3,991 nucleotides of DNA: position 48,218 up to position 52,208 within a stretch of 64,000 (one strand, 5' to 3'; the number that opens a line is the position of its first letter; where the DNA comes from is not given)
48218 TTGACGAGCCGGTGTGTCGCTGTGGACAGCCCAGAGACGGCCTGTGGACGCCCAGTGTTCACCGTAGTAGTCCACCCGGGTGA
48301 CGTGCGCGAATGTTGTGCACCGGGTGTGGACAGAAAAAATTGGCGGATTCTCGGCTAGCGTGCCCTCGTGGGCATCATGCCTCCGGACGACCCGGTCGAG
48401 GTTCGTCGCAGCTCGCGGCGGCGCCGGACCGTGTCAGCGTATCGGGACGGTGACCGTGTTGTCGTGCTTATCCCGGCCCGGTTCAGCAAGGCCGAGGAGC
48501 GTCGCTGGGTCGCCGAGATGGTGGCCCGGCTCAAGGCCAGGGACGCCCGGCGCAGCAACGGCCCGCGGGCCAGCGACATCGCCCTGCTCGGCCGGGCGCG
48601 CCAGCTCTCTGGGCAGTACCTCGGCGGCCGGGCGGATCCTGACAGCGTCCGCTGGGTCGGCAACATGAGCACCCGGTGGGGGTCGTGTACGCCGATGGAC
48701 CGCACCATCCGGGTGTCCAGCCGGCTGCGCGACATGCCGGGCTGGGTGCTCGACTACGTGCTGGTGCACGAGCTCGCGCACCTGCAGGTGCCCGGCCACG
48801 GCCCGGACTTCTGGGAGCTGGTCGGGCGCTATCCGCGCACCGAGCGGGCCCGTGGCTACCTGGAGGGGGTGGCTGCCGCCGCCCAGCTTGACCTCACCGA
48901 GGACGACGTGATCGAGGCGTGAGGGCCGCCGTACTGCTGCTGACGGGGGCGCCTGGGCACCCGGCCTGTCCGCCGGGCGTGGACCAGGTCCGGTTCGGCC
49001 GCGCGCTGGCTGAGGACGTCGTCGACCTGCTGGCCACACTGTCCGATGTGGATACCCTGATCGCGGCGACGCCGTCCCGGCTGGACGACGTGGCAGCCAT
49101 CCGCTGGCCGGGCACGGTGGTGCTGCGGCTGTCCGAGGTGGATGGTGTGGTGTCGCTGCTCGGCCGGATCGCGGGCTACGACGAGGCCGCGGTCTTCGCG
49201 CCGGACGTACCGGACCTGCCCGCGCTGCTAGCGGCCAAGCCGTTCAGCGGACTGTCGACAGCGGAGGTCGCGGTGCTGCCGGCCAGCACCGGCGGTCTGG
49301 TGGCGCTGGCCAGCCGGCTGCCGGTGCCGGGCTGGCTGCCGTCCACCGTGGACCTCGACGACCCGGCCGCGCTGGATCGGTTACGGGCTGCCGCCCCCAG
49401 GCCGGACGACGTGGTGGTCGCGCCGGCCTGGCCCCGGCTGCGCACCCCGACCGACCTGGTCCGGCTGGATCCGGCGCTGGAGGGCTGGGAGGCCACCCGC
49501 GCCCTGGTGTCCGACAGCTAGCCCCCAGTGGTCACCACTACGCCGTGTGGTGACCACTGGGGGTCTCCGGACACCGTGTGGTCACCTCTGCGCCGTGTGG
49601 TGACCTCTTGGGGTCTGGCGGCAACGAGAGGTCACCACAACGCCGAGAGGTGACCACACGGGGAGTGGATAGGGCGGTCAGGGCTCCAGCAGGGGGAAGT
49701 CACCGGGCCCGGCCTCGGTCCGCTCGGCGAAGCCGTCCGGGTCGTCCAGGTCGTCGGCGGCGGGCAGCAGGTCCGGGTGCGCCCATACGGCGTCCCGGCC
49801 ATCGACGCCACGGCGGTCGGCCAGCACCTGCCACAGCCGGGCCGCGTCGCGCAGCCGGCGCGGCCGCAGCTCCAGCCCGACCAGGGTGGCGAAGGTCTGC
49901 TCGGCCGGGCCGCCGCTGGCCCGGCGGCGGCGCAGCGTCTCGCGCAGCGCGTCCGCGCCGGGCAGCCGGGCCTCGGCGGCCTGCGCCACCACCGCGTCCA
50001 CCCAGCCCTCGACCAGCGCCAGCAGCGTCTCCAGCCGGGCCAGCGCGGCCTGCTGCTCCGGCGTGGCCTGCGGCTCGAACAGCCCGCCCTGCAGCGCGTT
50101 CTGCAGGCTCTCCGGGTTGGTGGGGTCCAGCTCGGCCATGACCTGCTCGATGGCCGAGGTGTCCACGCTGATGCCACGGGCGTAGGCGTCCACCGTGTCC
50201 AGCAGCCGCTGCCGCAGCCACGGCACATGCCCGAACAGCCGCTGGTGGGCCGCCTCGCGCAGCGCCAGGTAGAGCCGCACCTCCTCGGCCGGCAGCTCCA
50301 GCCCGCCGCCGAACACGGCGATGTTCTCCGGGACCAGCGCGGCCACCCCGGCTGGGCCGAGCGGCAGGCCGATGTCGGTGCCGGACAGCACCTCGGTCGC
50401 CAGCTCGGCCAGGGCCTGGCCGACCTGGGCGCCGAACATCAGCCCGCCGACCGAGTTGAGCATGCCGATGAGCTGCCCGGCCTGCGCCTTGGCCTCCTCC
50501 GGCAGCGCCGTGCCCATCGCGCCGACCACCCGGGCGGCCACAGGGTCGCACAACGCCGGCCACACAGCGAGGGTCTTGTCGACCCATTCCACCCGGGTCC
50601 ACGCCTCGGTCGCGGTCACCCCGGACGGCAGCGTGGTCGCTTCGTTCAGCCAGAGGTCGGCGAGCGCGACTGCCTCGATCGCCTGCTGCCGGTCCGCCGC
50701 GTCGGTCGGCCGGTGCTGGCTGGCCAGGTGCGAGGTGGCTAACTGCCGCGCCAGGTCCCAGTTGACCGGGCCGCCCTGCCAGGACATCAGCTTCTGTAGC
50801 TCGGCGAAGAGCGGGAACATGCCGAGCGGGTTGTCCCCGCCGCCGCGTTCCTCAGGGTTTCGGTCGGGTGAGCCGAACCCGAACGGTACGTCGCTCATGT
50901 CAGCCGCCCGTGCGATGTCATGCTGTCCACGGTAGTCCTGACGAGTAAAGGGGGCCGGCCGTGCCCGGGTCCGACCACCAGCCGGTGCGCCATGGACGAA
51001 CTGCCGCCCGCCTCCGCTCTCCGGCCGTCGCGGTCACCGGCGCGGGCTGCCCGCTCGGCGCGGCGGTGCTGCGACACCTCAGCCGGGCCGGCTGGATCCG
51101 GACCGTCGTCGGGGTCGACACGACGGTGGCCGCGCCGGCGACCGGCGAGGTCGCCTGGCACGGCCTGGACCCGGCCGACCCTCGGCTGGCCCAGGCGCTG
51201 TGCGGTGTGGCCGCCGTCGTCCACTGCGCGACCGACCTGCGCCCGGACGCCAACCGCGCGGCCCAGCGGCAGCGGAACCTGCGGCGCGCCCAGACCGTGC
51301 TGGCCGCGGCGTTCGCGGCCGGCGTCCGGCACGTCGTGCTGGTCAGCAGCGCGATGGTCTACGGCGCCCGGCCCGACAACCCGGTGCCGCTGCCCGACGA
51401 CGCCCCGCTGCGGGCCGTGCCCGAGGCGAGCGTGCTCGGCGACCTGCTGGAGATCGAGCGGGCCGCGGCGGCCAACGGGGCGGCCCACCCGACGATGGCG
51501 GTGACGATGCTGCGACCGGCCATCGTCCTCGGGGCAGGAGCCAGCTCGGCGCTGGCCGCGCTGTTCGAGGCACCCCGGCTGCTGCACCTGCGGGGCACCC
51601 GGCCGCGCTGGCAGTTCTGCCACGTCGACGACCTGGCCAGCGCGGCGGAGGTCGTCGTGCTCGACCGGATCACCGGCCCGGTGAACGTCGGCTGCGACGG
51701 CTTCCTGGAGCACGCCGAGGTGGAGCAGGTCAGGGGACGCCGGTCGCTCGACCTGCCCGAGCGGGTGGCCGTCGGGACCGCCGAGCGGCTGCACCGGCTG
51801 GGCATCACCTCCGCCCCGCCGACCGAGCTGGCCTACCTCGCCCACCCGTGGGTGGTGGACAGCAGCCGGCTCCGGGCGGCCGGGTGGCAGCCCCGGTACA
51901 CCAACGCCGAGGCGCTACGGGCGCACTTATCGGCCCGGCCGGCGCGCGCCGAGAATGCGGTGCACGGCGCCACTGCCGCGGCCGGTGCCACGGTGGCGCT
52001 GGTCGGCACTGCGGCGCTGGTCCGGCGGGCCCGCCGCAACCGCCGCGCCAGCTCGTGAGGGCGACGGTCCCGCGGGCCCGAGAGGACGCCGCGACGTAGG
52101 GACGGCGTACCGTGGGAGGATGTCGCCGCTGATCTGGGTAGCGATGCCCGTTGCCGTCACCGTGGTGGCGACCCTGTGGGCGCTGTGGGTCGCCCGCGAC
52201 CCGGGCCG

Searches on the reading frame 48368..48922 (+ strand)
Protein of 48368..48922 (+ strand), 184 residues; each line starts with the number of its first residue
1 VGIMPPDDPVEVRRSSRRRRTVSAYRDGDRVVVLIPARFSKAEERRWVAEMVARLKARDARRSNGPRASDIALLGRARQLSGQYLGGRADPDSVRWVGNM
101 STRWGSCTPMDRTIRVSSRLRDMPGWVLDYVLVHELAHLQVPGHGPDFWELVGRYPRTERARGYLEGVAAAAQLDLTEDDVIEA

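Call 10: search_protein_families(library=pfam, proteins=[window:48368-48922:+])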
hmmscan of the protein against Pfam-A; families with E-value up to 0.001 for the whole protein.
window:48368-48922:+ (184 aa): 2 families
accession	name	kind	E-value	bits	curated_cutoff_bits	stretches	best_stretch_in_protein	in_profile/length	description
PF01863.23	YgjP-like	-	3.2e-22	80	26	1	97-165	136-204/207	YgjP-like, metallopeptidase domain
PF10263.15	SprT-like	-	3.2e-05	24.2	25.6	1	79-149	7-89/108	SprT-like family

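Call 13: find_homologous_proteins(query=window:48368-48922:+, max_evalue=1e-10)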
Query window:48368-48922:+ (184 aa): 7993 proteins with E <= 1e-10 among 8000 candidates; the best 120 are listed.
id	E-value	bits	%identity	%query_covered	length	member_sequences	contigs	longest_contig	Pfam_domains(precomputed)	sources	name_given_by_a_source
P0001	6.8e-115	399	100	98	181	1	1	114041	PF10263.16,PF01863.24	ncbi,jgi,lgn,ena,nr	ncbi:MAG TPA: M48 family metallopeptidase [Mycobacteriales bacterium]|nr:M48 family metallopeptidase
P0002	1.3e-93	330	83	100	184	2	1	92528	PF10263.16,PF01863.24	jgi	jgi:predicted metal-dependent hydrolase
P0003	2.5e-88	312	81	84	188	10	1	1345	PF01863.24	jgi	jgi:predicted metal-dependent hydrolase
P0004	4.5e-88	312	84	93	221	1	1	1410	PF10263.16,PF01863.24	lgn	-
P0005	8.9e-88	311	83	93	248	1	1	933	PF10263.16,PF01863.24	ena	-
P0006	4.8e-86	305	83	93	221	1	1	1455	PF10263.16,PF01863.24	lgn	-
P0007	4.9e-86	305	82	93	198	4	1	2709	PF10263.16,PF01863.24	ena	-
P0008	5.9e-86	305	84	77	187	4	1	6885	PF01863.24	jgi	jgi:predicted metal-dependent hydrolase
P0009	6.6e-86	305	80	97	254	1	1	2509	PF10263.16,PF01863.24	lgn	-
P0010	6.7e-86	304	83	93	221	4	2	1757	PF10263.16,PF01863.24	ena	-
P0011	1.2e-85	304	82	85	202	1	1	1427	PF10263.16,PF01863.24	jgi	jgi:predicted metal-dependent hydrolase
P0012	1.5e-85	303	82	85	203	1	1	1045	PF10263.16,PF01863.24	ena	-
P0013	2.9e-85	302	83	93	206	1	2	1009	PF10263.16,PF01863.24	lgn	-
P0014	2.9e-85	302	82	93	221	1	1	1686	PF10263.16,PF01863.24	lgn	-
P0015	3.4e-85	302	77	98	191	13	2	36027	PF10263.16,PF01863.24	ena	-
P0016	3.5e-85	302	82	85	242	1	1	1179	PF10263.16,PF01863.24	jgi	jgi:predicted metal-dependent hydrolase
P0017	3.8e-85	302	82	93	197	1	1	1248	PF10263.16,PF01863.24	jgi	jgi:predicted metal-dependent hydrolase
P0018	4.3e-85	302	80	83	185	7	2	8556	PF10263.16,PF01863.24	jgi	jgi:predicted metal-dependent hydrolase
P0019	1.0e-84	301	82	93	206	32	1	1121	PF10263.16,PF01863.24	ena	-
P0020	1.1e-84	301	83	90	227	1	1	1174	PF01863.24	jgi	jgi:hypothetical protein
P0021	1.4e-84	300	77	96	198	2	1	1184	PF10263.16,PF01863.24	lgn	-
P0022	1.5e-84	300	82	85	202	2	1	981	PF10263.16,PF01863.24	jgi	jgi:predicted metal-dependent hydrolase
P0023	2.2e-84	300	79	97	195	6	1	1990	PF01863.24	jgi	jgi:predicted metal-dependent hydrolase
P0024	2.5e-84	299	80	93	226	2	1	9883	PF10263.16,PF01863.24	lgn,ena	-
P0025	2.9e-84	299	80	95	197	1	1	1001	PF10263.16,PF01863.24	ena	-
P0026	3.9e-84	299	81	93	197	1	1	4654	PF10263.16,PF01863.24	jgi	jgi:predicted metal-dependent hydrolase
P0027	5.1e-84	298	82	92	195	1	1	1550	PF10263.16,PF01863.24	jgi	jgi:predicted metal-dependent hydrolase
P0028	6.4e-84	298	82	93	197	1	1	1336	PF10263.16,PF01863.24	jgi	jgi:predicted metal-dependent hydrolase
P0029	7.5e-84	298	82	93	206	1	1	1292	PF10263.16,PF01863.24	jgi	jgi:predicted metal-dependent hydrolase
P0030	9.3e-84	298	77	88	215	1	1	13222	PF10263.16,PF01863.24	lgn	-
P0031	9.7e-84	297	82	93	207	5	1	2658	PF10263.16,PF01863.24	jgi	jgi:predicted metal-dependent hydrolase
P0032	1.1e-83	297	82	93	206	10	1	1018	PF01863.24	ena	-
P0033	1.4e-83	297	82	93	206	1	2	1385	PF10263.16,PF01863.24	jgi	jgi:predicted metal-dependent hydrolase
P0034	1.4e-83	297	81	93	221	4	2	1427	PF10263.16,PF01863.24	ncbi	-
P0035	1.6e-83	297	81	93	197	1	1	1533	PF10263.16,PF01863.24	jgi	jgi:predicted metal-dependent hydrolase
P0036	1.7e-83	297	76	99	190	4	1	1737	PF10263.16,PF01863.24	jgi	-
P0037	2.5e-83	296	81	93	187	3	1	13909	PF10263.16,PF01863.24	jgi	jgi:predicted metal-dependent hydrolase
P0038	3.7e-83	296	80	94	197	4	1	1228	PF01863.24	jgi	jgi:predicted metal-dependent hydrolase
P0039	6.2e-83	295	78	95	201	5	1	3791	PF10263.16,PF01863.24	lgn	-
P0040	6.2e-83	295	81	92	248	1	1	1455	PF10263.16,PF01863.24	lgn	-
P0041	6.5e-83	295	81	92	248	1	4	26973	PF10263.16,PF01863.24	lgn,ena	-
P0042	6.6e-83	295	81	93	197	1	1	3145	PF10263.16,PF01863.24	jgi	jgi:predicted metal-dependent hydrolase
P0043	7.9e-83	294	83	90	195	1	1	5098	PF01863.24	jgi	jgi:predicted metal-dependent hydrolase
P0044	8.4e-83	294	83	90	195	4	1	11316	PF01863.24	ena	-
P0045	8.5e-83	294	79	95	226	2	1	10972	PF01863.24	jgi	jgi:predicted metal-dependent hydrolase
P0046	8.6e-83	294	78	93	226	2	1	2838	PF10263.16,PF01863.24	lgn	-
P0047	9.9e-83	294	80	92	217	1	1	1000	PF10263.16,PF01863.24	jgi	jgi:predicted metal-dependent hydrolase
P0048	1.0e-82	294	82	92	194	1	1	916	PF10263.16,PF01863.24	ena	-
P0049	1.0e-82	294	83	90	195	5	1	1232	PF10263.16,PF01863.24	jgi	jgi:predicted metal-dependent hydrolase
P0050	1.2e-82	294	80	95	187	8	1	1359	PF10263.16,PF01863.24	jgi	jgi:predicted metal-dependent hydrolase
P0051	1.3e-82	294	80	93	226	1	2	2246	PF01863.24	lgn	-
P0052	1.3e-82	294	83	90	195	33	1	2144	PF10263.16,PF01863.24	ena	-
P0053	1.4e-82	294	80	93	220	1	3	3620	PF10263.16,PF01863.24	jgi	jgi:predicted metal-dependent hydrolase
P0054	1.5e-82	294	82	90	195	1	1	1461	PF10263.16,PF01863.24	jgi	jgi:predicted metal-dependent hydrolase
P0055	1.5e-82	294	83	90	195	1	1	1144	PF10263.16,PF01863.24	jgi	jgi:predicted metal-dependent hydrolase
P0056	1.7e-82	293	81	93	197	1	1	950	PF10263.16,PF01863.24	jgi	jgi:predicted metal-dependent hydrolase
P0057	1.7e-82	293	83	90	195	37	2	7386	PF10263.16,PF01863.24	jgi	jgi:predicted metal-dependent hydrolase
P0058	1.9e-82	293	83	86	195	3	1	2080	PF10263.16,PF01863.24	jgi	jgi:predicted metal-dependent hydrolase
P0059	2.1e-82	293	81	93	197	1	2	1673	PF10263.16,PF01863.24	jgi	jgi:predicted metal-dependent hydrolase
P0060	2.1e-82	293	81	93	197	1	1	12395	PF10263.16,PF01863.24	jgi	jgi:predicted metal-dependent hydrolase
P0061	2.4e-82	293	77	83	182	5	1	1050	PF10263.16,PF01863.24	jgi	jgi:predicted metal-dependent hydrolase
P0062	2.5e-82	293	81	92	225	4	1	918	PF10263.16,PF01863.24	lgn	-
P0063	2.5e-82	293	79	95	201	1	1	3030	PF10263.16,PF01863.24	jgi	jgi:predicted metal-dependent hydrolase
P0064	2.6e-82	293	80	93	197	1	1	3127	PF10263.16,PF01863.24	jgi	jgi:predicted metal-dependent hydrolase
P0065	2.6e-82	293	83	90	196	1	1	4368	PF10263.16,PF01863.24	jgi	jgi:predicted metal-dependent hydrolase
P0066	3.6e-82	292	79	95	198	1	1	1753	PF10263.16,PF01863.24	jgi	jgi:predicted metal-dependent hydrolase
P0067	4.8e-82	292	80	93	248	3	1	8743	PF10263.16,PF01863.24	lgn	-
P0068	5.1e-82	292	82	92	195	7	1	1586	PF10263.16,PF01863.24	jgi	jgi:predicted metal-dependent hydrolase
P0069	5.6e-82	292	79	95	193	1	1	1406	PF10263.16,PF01863.24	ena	-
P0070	7.2e-82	291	81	86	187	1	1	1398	PF10263.16,PF01863.24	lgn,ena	-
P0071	8.8e-82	291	79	92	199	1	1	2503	PF10263.16,PF01863.24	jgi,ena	jgi:hypothetical protein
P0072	1.1e-81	291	82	83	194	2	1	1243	PF01863.24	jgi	jgi:predicted metal-dependent hydrolase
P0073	1.7e-81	290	83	90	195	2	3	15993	PF10263.16,PF01863.24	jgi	jgi:predicted metal-dependent hydrolase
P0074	1.8e-81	290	80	93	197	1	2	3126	PF10263.16,PF01863.24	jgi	jgi:predicted metal-dependent hydrolase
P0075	1.9e-81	290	80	95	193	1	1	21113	PF10263.16,PF01863.24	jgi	jgi:predicted metal-dependent hydrolase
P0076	1.9e-81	290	77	97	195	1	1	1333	PF10263.16,PF01863.24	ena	-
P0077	2.0e-81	290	79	95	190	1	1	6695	PF10263.16,PF01863.24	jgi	jgi:predicted metal-dependent hydrolase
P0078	2.1e-81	290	81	90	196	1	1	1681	PF10263.16,PF01863.24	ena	-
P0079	2.2e-81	290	82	90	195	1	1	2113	PF10263.16,PF01863.24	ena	-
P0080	2.6e-81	290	79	97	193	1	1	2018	PF10263.16,PF01863.24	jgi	jgi:predicted metal-dependent hydrolase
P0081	3.2e-81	289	81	90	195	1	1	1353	PF10263.16,PF01863.24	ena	-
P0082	4.6e-81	289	75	99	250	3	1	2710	PF10263.16,PF01863.24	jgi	jgi:predicted metal-dependent hydrolase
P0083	5.3e-81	289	78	92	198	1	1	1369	PF10263.16,PF01863.24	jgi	jgi:predicted metal-dependent hydrolase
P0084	5.8e-81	288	76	97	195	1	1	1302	PF10263.16,PF01863.24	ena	-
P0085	6.8e-81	288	82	90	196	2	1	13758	PF10263.16,PF01863.24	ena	-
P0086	7.3e-81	288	82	90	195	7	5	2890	PF10263.16,PF01863.24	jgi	jgi:predicted metal-dependent hydrolase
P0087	8.5e-81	288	81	90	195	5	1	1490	PF10263.16,PF01863.24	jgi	-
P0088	1.0e-80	288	82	90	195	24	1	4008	PF01863.24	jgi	-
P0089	1.0e-80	288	75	99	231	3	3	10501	PF10263.16,PF01863.24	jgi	jgi:predicted metal-dependent hydrolase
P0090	1.4e-80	287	75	97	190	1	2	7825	PF10263.16,PF01863.24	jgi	jgi:predicted metal-dependent hydrolase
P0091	1.6e-80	287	80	83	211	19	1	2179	PF10263.16,PF01863.24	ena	-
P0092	2.1e-80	287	79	95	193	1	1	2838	PF10263.16,PF01863.24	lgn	-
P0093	3.2e-80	286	79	94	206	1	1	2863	PF10263.16,PF01863.24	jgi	jgi:predicted metal-dependent hydrolase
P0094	3.3e-80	286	79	94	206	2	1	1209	PF10263.16,PF01863.24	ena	-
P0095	4.2e-80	286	79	95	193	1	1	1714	PF10263.16,PF01863.24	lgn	-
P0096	4.2e-80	286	78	88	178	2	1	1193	PF10263.16,PF01863.24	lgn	-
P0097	4.5e-80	285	74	89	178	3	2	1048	PF10263.16,PF01863.24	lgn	-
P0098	4.9e-80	285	79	95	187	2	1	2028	PF10263.16,PF01863.24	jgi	jgi:predicted metal-dependent hydrolase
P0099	5.1e-80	285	80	90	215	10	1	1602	PF01863.24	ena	-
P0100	5.2e-80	285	75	86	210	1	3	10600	PF10263.16,PF01863.24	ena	-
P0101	5.3e-80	285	80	87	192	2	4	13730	PF10263.16,PF01863.24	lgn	-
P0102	6.3e-80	285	80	89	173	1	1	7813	PF10263.16,PF01863.24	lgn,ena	-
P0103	7.5e-80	285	77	89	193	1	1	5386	PF01863.24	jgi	jgi:predicted metal-dependent hydrolase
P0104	9.3e-80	284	77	82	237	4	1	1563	PF10263.16,PF01863.24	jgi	-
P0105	1.0e-79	284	79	92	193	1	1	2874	PF01863.24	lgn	-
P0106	1.2e-79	284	78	95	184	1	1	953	PF10263.16,PF01863.24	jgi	jgi:predicted metal-dependent hydrolase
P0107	1.6e-79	284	80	92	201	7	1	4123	PF10263.16,PF01863.24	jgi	-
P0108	2.0e-79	283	82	86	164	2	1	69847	PF10263.16,PF01863.24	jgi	jgi:predicted metal-dependent hydrolase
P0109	2.1e-79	283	76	97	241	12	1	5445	PF10263.16,PF01863.24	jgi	-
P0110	2.2e-79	283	77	88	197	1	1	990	PF10263.16,PF01863.24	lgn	-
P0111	3.7e-79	283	81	88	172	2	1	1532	PF10263.16,PF01863.24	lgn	-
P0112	3.8e-79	282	79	87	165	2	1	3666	PF10263.16,PF01863.24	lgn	-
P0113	5.4e-79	282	77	96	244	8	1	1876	PF10263.16,PF01863.24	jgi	jgi:predicted metal-dependent hydrolase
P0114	5.6e-79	282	74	97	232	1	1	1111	PF10263.16,PF01863.24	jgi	jgi:predicted metal-dependent hydrolase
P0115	6.7e-79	282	73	87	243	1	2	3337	PF01863.24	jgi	jgi:predicted metal-dependent hydrolase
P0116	7.4e-79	282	75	85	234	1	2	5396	PF10263.16,PF01863.24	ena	-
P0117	8.0e-79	281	82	86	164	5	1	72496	PF10263.16,PF01863.24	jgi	jgi:predicted metal-dependent hydrolase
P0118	8.7e-79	281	77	96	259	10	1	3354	PF10263.16,PF01863.24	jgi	-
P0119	9.9e-79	281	77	93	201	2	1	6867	PF01863.24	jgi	-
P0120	1.0e-78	281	73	95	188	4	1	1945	PF01863.24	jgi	jgi:hypothetical protein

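Call 15: find_related_loci(query=A1, collection=genome_contigs, flank=6000)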
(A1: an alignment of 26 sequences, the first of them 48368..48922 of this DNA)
Query A1 (184 aa) in genome_contigs; peptide patterns used: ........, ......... (x = any residue, [..] = any of these).
600 stretches matched a pattern (row limit reached: there are more); 595 encode a relative of the query (tblastn E <= 1e-3); the best 80 are kept; 80 distinct loci.
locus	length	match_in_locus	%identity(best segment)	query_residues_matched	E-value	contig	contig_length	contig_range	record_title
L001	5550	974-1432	82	27-179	2e-79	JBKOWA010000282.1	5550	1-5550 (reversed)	MAG: Actinomycetota bacterium isolate GM_EKS_MAG_00029 GM_EKS_000001218004, whole genome shotgun sequence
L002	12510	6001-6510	68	10-179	2e-74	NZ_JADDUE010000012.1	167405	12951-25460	Saccharopolyspora sp. HNM0986 NODE_12_length_167405_cov_77.073713_cov_77.073713, whole genome shotgun sequence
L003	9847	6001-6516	74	4-176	2e-74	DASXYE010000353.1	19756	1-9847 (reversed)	MAG TPA_asm: Jatrophihabitantaceae bacterium isolate SMAG_U4816 k141_223179, whole genome shotgun sequence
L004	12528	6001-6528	68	10-183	4e-74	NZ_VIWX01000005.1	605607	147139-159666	Saccharopolyspora dendranthemae strain DSM 46699 Ga0310433_15, whole genome shotgun sequence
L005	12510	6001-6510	68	10-179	9e-73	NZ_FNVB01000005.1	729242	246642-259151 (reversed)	Saccharopolyspora kobensis strain ATCC 20501, whole genome shotgun sequence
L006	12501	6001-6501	69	10-176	8e-72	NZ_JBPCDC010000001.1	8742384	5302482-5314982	Saccharopolyspora hattusasensis strain CR3506 contig1, whole genome shotgun sequence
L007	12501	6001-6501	68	10-176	1e-71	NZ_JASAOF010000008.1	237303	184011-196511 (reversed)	Saccharopolyspora ipomoeae strain TS4A08 NODE_8_length_237303_cov_113.678598, whole genome shotgun sequence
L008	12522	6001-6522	66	10-183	1e-70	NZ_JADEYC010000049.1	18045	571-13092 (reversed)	Saccharopolyspora montiporae strain HNM0983 contig49, whole genome shotgun sequence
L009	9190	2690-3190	65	7-177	1e-70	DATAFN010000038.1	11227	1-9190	MAG TPA_asm: Actinomycetes bacterium isolate SMAG_U6804 k141_5656957, whole genome shotgun sequence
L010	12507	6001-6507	71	4-176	3e-69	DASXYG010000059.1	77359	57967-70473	MAG TPA_asm: Streptosporangiaceae bacterium isolate SMAG_U4818 k141_731130, whole genome shotgun sequence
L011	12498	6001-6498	66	10-179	4e-69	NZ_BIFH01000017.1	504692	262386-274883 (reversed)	Embleya hyalina strain NBRC 13850 sequence17, whole genome shotgun sequence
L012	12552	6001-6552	64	2-184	4e-69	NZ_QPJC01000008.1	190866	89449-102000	Halopolyspora algeriensis strain CECT 8575 Ga0244637_108, whole genome shotgun sequence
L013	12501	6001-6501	66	6-172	1e-68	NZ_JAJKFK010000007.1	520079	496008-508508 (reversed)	Amycolatopsis sp. GM8 Scaffold7, whole genome shotgun sequence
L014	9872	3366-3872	66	10-179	6e-68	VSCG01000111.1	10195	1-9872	MAG: Micromonosporaceae bacterium isolate ZCMRG10 NODE_1447_length_10195_cov_10.103057, whole genome shotgun sequence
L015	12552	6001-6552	65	1-183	1e-67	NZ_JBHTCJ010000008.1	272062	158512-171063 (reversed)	Saccharopolyspora griseoalba strain CGMCC 4.7124 spades_K_17_127_8, whole genome shotgun sequence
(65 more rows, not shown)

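Call 43: search_solved_structures(query=window:48368-48922:+, max_evalue=1)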
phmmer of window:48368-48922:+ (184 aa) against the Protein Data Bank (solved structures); distinct sequences matched with E-value up to 1: 2.
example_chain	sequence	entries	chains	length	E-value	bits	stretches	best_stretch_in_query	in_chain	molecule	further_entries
4jiu_A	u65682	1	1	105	0.04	16.6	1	123-165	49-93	Proabylysin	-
1j1z_A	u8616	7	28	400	0.53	13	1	61-168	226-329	Argininosuccinate Synthetase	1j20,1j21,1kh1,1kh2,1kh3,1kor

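Call 44: search_protein_families(library=ncbifam, proteins=[window:48368-48922:+], max_evalue=0.01)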
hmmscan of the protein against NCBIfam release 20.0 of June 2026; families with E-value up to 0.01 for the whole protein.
window:48368-48922:+ (184 aa): 0 families

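Call 75: find_related_loci(query=A1, collection=metagenome_contigs, flank=1500)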
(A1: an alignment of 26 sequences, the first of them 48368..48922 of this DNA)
Query A1 (184 aa) in metagenome_contigs; peptide patterns used: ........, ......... (x = any residue, [..] = any of these).
599 stretches matched a pattern (row limit reached: there are more); 580 encode a relative of the query (tblastn E <= 1e-3); the best 80 are kept; 80 distinct loci.
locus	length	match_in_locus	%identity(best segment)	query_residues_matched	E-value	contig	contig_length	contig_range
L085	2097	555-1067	82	10-180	9e-87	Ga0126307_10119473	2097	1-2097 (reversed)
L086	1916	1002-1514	80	10-180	1e-84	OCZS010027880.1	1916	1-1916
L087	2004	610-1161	79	1-183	3e-84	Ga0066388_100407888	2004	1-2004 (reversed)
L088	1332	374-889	81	10-181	3e-86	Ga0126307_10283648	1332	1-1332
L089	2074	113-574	82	27-180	4e-82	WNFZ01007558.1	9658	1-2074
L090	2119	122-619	83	10-175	4e-82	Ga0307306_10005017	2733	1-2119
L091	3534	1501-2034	76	2-179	5e-79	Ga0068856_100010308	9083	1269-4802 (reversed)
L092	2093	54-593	72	5-179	9e-77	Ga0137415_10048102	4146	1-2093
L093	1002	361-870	69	10-179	6e-81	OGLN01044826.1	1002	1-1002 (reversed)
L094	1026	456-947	70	10-177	4e-78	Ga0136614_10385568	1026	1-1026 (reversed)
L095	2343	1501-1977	72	24-179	4e-72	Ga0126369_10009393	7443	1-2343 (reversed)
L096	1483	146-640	71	10-178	2e-75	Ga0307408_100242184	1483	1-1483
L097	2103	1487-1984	70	10-179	1e-73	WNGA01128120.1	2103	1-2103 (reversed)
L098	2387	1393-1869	72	24-179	4e-73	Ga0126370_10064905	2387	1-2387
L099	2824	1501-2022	65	9-184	3e-69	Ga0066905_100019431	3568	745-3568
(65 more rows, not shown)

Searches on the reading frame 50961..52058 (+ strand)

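Call 10: search_protein_families(library=pfam, proteins=[window:50961-52058:+])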
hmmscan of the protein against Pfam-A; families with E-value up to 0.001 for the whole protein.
window:50961-52058:+ (365 aa): 3 families
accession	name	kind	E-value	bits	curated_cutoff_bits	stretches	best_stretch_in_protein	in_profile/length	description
PF01370.27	Epimerase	-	2.4e-14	53.8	20.9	1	23-235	1-227/240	NAD dependent epimerase/dehydratase family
PF13460.12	NAD_binding_10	-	1.2e-06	29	27.2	1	31-187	5-144/184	NAD(P)H-binding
PF01073.25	3Beta_HSD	-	2.5e-06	27.2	22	1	25-200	2-192/280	3-beta hydroxysteroid dehydrogenase/isomerase family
